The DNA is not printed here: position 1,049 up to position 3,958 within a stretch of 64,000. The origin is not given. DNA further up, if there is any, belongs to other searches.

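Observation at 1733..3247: Large intein (Hint + XRE-HTH + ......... endonuclease) inserted at the catalytic GGQ motif of aRF1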

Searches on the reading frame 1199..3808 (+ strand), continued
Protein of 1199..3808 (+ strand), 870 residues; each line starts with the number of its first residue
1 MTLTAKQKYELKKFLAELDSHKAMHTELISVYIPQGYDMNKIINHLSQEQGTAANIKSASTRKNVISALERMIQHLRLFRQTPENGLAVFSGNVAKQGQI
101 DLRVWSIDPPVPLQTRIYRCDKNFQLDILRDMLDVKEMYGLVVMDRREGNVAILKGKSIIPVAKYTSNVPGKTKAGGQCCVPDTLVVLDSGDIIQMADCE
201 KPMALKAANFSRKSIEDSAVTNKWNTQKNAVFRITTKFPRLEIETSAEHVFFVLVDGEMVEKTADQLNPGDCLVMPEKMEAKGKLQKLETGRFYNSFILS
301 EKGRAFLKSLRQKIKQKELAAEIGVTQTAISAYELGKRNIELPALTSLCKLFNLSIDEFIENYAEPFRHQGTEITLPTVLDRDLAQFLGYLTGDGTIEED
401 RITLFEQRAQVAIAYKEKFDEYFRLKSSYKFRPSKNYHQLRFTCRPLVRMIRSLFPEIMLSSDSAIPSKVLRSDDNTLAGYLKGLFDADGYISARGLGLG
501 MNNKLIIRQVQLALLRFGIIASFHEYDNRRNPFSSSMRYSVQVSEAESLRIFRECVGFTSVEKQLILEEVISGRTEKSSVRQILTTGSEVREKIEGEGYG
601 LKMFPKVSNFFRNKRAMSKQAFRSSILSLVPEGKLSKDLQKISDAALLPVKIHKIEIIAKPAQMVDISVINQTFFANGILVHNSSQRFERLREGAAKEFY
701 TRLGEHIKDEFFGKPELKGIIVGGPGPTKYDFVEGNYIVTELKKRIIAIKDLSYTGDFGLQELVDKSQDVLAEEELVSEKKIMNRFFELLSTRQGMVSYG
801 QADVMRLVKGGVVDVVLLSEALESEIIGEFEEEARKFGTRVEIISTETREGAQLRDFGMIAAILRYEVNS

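Call 18: find_encoding_contigs(protein=P0002, flank=6000, max_places=3)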
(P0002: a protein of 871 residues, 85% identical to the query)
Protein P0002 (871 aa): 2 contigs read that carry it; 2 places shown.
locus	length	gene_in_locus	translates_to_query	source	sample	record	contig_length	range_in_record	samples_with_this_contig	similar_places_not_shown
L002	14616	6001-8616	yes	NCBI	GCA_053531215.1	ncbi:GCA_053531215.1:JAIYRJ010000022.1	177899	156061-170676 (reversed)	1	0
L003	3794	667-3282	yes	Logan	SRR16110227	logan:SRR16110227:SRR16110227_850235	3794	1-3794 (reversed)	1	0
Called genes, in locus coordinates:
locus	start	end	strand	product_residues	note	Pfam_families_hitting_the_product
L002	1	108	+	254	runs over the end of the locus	-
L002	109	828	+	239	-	-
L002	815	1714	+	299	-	PF24389:ORC-CDC6-like (faint), PF13191:AAA_16 (faint), PF25199:nSTAND_NTPase5 (weak), PF13173:AAA_14, PF13401:AAA_22 (faint)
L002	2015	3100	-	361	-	PF03193:RsgA_GTPase (faint), PF01926:MMR_HSR1, PF02421:FeoB_N, PF16897:MMR_HSR1_Xtn, PF02824:TGS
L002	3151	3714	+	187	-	PF05552:MS_channel_1st_1 (weak), PF00924:MS_channel_2nd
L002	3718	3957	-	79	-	PF03685:UPF0147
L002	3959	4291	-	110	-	PF01920:Prefoldin_2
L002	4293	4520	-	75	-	PF09341:Pcc1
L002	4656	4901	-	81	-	PF01780:Ribosomal_L37ae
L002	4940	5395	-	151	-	-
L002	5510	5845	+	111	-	PF18902:DUF5658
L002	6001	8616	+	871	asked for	PF03463:eRF1_1, PF03464:eRF1_2 (weak), PF14890:Intein_splicing, PF01381:HTH_3, PF12844:HTH_19 (weak), PF14528:LAGLIDADG_3, PF03464:eRF1_2, PF03465:eRF1_3, +1 more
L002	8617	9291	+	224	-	-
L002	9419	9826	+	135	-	PF21485:IF5A-like_N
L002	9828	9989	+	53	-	-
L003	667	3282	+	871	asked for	PF03463:eRF1_1, PF03464:eRF1_2 (weak), PF14890:Intein_splicing, PF01381:HTH_3, PF12844:HTH_19 (weak), PF14528:LAGLIDADG_3, PF03464:eRF1_2, PF03465:eRF1_3, +1 more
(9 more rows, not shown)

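Call 51: find_encoding_contigs(protein=P0001, flank=1000, max_places=3)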
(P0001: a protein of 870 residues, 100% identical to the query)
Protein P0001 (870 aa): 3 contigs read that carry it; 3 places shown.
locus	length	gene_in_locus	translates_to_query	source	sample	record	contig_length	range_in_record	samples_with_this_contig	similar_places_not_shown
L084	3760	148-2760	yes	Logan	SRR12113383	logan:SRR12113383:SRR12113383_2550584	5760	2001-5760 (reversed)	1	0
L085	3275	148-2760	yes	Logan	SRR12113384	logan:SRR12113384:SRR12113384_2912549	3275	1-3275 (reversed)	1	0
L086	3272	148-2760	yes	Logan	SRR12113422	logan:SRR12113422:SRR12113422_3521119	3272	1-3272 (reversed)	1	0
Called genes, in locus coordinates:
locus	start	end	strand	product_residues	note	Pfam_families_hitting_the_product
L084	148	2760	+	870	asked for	PF03463:eRF1_1, PF03464:eRF1_2 (weak), PF14890:Intein_splicing, PF01381:HTH_3, PF12844:HTH_19 (weak), PF14528:LAGLIDADG_3, PF03464:eRF1_2, PF03465:eRF1_3, +1 more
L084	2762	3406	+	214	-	-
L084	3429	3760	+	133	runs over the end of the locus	PF21485:IF5A-like_N, PF08207:EFP_N (faint)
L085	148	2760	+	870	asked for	PF03463:eRF1_1, PF03464:eRF1_2 (weak), PF14890:Intein_splicing, PF01381:HTH_3, PF12844:HTH_19 (weak), PF14528:LAGLIDADG_3, PF03464:eRF1_2, PF03465:eRF1_3, +1 more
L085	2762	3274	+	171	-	?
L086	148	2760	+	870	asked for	PF03463:eRF1_1, PF03464:eRF1_2 (weak), PF14890:Intein_splicing, PF01381:HTH_3, PF12844:HTH_19 (weak), PF14528:LAGLIDADG_3, PF03464:eRF1_2, PF03465:eRF1_3, +1 more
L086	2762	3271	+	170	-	?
